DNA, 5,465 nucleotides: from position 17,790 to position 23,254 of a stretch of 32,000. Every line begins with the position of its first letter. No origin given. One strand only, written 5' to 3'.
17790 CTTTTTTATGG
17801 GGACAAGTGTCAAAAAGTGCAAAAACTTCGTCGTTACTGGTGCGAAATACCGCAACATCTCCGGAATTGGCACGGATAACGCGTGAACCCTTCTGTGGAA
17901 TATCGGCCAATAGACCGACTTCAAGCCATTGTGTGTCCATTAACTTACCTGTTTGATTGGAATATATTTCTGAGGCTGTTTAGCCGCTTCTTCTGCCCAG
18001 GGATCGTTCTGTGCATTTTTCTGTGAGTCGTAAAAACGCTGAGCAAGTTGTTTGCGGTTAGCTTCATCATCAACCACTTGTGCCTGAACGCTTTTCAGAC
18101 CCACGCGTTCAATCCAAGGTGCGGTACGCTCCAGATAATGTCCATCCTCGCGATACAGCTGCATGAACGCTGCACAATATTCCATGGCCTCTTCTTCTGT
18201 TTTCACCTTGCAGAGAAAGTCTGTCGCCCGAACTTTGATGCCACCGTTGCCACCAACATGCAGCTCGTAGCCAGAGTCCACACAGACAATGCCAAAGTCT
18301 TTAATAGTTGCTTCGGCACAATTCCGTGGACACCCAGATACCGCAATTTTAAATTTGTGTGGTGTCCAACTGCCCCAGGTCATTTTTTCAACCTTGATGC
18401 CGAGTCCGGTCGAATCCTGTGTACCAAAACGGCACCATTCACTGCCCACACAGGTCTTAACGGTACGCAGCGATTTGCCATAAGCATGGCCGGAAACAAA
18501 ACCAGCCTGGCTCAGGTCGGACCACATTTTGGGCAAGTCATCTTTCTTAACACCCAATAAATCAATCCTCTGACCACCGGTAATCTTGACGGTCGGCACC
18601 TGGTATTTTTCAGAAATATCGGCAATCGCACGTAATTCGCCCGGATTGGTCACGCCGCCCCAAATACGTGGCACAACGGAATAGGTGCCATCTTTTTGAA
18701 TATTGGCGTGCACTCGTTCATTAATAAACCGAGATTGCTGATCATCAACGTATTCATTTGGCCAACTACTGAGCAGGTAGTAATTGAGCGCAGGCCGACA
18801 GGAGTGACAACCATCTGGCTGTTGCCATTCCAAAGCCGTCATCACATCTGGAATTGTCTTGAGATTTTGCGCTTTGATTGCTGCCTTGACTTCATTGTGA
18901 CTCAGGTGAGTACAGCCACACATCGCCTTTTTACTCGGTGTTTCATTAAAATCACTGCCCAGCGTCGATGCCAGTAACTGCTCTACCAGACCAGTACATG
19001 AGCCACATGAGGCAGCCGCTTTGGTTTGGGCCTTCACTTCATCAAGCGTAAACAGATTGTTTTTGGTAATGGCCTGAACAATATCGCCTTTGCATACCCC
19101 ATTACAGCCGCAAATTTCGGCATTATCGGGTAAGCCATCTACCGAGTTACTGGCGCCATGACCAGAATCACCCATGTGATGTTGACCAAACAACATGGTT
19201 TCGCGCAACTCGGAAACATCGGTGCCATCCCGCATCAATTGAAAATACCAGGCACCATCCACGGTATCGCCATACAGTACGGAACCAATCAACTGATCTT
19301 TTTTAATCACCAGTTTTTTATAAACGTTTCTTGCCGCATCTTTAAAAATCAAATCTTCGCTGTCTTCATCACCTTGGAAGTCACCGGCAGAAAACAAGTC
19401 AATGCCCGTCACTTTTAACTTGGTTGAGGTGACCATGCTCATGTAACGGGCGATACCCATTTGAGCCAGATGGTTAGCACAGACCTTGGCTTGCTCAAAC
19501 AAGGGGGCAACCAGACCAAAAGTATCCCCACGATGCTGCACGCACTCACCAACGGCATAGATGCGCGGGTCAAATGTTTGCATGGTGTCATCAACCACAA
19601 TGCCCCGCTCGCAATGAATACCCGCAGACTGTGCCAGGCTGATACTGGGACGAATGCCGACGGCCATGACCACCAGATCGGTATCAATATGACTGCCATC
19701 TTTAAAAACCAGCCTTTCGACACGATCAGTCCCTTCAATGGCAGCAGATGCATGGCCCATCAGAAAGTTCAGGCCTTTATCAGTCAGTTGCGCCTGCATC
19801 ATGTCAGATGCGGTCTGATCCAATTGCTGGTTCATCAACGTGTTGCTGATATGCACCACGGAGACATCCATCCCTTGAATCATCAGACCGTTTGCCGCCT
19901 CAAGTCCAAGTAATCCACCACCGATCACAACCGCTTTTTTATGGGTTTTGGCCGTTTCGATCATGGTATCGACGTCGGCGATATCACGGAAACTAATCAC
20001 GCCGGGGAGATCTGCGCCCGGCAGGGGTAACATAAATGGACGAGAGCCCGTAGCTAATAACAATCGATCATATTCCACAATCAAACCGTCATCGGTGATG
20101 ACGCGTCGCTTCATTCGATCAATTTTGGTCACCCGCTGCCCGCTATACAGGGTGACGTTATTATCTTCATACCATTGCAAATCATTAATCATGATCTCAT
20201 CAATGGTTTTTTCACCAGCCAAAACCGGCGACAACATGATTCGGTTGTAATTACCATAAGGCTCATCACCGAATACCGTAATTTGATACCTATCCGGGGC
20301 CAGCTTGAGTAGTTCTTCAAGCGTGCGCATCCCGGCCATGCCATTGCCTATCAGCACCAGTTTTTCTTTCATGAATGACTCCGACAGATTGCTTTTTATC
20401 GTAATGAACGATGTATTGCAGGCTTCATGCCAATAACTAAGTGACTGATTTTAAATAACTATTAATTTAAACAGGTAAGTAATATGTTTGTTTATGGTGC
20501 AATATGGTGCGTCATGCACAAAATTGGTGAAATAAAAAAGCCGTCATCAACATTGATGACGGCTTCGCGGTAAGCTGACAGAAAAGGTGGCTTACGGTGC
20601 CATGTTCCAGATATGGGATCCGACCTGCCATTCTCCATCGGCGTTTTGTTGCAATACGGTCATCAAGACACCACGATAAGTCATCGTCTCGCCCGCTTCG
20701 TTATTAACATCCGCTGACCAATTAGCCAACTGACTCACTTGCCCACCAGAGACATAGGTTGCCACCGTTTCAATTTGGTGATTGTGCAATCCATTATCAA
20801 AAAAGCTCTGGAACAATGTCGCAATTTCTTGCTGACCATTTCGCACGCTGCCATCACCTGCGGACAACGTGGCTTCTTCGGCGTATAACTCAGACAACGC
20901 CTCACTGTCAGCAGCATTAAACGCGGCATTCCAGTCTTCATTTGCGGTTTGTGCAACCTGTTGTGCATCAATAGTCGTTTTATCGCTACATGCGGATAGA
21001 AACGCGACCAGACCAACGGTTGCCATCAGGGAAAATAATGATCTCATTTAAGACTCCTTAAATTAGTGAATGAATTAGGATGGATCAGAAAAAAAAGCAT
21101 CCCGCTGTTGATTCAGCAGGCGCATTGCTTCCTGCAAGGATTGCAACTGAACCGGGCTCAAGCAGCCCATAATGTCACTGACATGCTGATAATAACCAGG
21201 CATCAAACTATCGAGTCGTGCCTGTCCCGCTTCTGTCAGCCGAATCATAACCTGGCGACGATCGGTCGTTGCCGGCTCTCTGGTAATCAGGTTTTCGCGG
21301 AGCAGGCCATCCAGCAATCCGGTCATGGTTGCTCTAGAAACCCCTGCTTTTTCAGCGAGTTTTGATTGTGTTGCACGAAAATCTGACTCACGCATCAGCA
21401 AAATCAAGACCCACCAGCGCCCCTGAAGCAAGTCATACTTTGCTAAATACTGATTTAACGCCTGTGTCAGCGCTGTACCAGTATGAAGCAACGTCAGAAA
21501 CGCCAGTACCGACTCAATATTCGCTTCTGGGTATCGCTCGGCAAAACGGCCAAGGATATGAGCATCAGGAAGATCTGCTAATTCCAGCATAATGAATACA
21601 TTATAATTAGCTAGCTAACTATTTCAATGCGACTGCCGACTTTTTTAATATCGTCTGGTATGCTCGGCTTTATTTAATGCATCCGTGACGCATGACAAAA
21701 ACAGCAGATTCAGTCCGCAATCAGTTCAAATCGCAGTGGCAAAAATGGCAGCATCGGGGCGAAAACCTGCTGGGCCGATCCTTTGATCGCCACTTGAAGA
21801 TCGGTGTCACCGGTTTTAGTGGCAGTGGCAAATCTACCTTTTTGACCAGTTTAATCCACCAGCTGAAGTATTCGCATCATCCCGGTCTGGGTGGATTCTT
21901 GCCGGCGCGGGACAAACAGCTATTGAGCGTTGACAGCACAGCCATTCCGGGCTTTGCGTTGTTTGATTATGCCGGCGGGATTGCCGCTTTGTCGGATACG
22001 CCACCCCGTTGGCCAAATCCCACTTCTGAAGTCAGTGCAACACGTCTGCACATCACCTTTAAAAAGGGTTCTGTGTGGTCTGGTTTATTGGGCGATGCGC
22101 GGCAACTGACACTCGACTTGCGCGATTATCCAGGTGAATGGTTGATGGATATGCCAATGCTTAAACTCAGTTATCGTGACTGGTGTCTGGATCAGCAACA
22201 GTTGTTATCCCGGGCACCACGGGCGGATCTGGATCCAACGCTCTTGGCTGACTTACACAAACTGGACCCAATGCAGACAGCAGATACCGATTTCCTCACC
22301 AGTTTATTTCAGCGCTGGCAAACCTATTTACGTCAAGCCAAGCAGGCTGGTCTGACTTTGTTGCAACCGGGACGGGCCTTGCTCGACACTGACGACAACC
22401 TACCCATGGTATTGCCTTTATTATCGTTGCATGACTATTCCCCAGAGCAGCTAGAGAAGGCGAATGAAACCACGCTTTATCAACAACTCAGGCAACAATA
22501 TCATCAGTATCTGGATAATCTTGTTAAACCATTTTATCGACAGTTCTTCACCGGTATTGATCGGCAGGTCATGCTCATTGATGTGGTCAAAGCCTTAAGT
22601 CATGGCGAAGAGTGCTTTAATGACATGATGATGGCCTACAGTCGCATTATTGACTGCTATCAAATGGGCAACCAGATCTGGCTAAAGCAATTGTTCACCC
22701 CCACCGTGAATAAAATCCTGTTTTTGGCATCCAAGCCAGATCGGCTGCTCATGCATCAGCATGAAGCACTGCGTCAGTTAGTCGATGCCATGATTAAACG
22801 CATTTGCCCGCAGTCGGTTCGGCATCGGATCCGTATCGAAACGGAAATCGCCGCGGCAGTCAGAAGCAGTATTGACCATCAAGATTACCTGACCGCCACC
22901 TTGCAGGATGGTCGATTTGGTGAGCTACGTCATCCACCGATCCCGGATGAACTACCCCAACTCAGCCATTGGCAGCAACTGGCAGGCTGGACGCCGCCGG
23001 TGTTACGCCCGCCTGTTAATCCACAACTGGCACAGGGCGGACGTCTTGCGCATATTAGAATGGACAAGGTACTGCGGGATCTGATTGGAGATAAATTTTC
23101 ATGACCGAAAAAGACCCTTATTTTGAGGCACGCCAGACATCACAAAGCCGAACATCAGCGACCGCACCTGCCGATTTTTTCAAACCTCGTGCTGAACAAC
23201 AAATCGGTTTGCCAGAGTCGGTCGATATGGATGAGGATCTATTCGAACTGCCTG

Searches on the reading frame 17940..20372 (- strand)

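Call 8: search_protein_families(library=pfam, proteins=[window:17940-20372:-], max_evalue=0.001)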
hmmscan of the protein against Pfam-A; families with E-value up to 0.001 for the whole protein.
window:17940-20372:- (810 aa): 8 families
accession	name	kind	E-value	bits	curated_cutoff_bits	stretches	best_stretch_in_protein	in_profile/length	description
PF07992.20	Pyr_redox_2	-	3.4e-59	201.1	26.1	1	4-281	2-280/291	Pyridine nucleotide-disulphide oxidoreductase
PF01077.27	NIR_SIR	-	8.7e-35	119.9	27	1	632-772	2-155/158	Nitrite and sulphite reductase 4Fe-4S domain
PF04324.20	Fer2_BFD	-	3.5e-27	94.9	26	2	420-468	2-49/50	BFD-like [2Fe-2S] binding domain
PF18267.7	Rubredoxin_C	-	1.5e-18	67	25.9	1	316-383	2-69/70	Rubredoxin NAD+ reductase C-terminal domain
PF00070.33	Pyr_redox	-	1.4e-16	61.2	22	1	146-225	1-81/82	Pyridine nucleotide-disulphide oxidoreductase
PF03460.22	NIR_SIR_ferr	-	1.7e-16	60.2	24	1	559-621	3-67/69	Nitrite/Sulfite reductase ferredoxin-like half domain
PF13738.12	Pyr_redox_3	-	1.7e-09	37.8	30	1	73-275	96-305/305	Pyridine nucleotide-disulphide oxidoreductase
PF13454.12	NAD_binding_9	-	8.7e-06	26.2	21.8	0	6-40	1-36/155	FAD-NAD(P)-binding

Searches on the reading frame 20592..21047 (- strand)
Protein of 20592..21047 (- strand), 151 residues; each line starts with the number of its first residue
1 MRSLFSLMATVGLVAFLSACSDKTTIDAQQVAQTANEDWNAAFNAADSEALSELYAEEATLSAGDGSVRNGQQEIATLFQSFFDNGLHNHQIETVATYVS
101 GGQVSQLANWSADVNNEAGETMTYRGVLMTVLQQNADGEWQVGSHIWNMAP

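Call 8: search_protein_families(library=pfam, proteins=[window:20592-21047:-], max_evalue=0.001)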
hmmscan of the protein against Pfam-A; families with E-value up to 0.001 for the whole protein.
window:20592-21047:- (151 aa): 4 families
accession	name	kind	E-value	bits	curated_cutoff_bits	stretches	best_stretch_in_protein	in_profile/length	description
PF14534.12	DUF4440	-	2.6e-13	50.8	25.2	1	36-142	5-107/107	Domain of unknown function (DUF4440)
PF12680.13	SnoaL_2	-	8e-09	36.5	27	1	37-129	2-91/102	SnoaL-like domain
PF02136.26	NTF2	-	3.4e-06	27.9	21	1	40-142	10-109/116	Nuclear transport factor 2 (NTF2) domain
PF13474.12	SnoaL_3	-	7e-06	26.8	22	1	34-142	3-111/121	SnoaL-like domain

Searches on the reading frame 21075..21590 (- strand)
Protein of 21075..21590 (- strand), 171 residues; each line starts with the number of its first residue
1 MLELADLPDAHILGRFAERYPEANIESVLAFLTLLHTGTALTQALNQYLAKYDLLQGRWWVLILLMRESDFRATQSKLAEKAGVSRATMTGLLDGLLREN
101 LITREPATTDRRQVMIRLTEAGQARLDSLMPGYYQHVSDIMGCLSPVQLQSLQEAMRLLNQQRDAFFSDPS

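Call 8: search_protein_families(library=pfam, proteins=[window:21075-21590:-], max_evalue=0.001)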
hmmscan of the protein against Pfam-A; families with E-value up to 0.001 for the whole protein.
window:21075-21590:- (171 aa): 3 families
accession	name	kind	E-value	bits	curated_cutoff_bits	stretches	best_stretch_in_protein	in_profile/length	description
PF01047.28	MarR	-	1e-11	45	24.6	1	73-114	18-59/59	MarR family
PF12802.13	MarR_2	-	8.2e-09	35.9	27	1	58-113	7-61/61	MarR family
PF22381.2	Staph_reg_Sar_Rot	-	3.4e-06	27.5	27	1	47-127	5-83/85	Transcriptional regulator SarA/Rot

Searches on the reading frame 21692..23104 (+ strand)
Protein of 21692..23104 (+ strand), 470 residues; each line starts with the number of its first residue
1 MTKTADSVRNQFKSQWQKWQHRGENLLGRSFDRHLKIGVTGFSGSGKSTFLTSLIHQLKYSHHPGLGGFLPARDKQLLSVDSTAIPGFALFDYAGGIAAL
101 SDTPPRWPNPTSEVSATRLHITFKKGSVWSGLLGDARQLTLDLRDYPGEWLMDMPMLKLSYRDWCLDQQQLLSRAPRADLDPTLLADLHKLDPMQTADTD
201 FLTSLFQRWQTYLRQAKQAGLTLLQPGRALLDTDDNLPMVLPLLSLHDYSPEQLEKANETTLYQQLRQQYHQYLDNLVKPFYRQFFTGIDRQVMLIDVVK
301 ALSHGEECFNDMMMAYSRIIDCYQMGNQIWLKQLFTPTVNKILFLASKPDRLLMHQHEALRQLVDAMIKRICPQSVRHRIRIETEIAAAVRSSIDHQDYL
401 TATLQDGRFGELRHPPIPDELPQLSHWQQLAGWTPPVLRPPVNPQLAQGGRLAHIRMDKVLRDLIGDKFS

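Call 8: search_protein_families(library=pfam, proteins=[window:21692-23104:+], max_evalue=0.001)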
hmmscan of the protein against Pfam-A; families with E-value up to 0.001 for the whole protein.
window:21692-23104:+ (470 aa): 1 family
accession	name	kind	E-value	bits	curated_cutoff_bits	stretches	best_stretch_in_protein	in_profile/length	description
PF04317.18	DUF463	-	5.2e-126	421.6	25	1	35-469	1-443/443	YcjX-like family, DUF463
